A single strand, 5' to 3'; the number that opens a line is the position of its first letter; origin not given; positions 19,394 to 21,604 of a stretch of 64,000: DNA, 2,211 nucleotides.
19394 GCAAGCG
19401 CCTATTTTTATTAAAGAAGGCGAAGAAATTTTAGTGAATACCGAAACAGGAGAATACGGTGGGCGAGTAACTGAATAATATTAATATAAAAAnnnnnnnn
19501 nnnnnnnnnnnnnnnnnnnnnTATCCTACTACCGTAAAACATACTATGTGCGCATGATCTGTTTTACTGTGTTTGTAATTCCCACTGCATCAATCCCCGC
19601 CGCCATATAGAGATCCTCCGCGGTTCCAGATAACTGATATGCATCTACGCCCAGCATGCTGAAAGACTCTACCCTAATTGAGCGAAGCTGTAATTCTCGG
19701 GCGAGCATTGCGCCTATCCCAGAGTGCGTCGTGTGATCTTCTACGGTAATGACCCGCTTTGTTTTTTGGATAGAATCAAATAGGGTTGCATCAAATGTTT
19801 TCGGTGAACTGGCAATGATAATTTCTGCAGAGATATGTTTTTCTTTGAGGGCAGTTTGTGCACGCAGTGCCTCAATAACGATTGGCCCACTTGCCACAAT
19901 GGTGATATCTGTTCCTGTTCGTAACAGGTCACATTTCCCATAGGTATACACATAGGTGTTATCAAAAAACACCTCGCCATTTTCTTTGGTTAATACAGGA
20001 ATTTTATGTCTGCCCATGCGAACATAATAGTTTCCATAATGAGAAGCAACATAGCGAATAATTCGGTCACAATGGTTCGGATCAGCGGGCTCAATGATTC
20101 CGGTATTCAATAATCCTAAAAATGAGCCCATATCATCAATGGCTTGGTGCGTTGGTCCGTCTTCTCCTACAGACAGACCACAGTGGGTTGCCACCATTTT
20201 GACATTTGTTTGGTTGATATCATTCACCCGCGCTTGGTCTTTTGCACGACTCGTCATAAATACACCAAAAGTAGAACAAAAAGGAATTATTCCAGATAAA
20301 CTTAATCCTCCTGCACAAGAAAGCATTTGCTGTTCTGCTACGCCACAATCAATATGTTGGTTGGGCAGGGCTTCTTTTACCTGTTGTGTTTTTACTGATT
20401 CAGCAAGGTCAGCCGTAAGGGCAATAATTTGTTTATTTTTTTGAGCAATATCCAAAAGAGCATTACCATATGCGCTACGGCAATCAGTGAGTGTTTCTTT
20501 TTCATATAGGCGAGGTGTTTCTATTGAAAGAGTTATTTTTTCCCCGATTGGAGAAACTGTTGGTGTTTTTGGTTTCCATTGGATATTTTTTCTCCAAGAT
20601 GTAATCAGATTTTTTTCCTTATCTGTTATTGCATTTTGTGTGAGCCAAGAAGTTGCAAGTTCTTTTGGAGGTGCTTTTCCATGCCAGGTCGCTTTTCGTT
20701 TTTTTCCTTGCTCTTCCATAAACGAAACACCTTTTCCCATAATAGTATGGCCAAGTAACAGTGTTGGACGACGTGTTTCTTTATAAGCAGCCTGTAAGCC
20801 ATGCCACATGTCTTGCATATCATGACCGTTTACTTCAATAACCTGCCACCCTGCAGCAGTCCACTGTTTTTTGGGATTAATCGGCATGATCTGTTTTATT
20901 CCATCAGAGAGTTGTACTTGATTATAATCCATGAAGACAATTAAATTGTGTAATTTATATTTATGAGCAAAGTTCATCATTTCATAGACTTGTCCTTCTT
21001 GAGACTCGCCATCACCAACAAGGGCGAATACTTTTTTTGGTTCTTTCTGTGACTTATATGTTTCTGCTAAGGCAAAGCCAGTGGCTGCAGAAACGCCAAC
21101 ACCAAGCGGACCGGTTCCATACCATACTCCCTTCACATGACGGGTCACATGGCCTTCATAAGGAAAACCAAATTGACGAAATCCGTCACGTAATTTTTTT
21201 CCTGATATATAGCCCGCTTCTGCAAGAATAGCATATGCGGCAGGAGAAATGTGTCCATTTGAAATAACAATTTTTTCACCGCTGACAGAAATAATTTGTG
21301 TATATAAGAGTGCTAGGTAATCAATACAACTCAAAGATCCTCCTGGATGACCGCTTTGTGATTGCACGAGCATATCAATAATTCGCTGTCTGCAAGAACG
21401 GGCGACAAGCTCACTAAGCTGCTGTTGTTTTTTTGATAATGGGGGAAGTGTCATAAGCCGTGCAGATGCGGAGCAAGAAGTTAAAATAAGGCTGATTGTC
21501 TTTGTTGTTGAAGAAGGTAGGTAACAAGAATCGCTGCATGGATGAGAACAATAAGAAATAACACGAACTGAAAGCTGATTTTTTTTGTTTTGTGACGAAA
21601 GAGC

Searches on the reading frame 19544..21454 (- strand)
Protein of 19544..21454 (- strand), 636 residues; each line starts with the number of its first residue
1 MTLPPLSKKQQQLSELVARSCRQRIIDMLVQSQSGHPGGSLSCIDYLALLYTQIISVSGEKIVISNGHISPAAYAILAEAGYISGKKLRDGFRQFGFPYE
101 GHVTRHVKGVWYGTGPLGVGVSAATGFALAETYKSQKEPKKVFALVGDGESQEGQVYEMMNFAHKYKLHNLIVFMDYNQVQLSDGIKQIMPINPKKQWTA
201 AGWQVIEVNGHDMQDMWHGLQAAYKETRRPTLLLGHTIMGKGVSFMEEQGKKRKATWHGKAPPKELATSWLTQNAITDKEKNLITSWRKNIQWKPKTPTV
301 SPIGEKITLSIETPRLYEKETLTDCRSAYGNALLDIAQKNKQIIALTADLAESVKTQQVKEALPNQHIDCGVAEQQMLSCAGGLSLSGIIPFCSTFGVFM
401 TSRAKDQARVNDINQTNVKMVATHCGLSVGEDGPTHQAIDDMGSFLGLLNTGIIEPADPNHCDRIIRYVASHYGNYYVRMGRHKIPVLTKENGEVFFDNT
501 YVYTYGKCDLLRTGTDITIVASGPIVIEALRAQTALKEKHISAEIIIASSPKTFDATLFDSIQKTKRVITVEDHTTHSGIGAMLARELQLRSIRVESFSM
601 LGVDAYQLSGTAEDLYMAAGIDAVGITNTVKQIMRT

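Call 76: search_protein_families(library=pfam, proteins=[window:19544-21454:-], max_evalue=0.00001)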
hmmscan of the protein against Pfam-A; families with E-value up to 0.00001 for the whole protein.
window:19544-21454:- (636 aa): 7 families
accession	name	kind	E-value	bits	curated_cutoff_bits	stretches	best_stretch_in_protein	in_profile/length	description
PF00456.26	Transketolase_N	-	2.1e-35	122.8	22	1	17-248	5-254/334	Transketolase, thiamine diphosphate binding domain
PF02779.29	Transket_pyr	-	1.2e-31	110.1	27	1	324-484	4-171/174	Transketolase, pyrimidine binding domain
PF02780.25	Transketolase_C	-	1.4e-21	77.1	25.9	1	506-626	1-124/124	Transketolase, C-terminal domain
PF13292.11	DXP_synthase_N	-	5.5e-12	46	21.2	1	10-185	15-178/274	1-deoxy-D-xylulose-5-phosphate synthase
PF00676.26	E1_dh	-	9.9e-10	38.3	22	1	105-232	91-219/300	Dehydrogenase E1 component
PF22613.1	Transketolase_C_1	-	6.1e-06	26.9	27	0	513-622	10-113/113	Transketolase-like TK C-terminal domain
PF02775.26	TPP_enzyme_C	-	8.2e-06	26.1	21.9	0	111-176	24-81/151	Thiamine pyrophosphate enzyme, C-terminal TPP binding domain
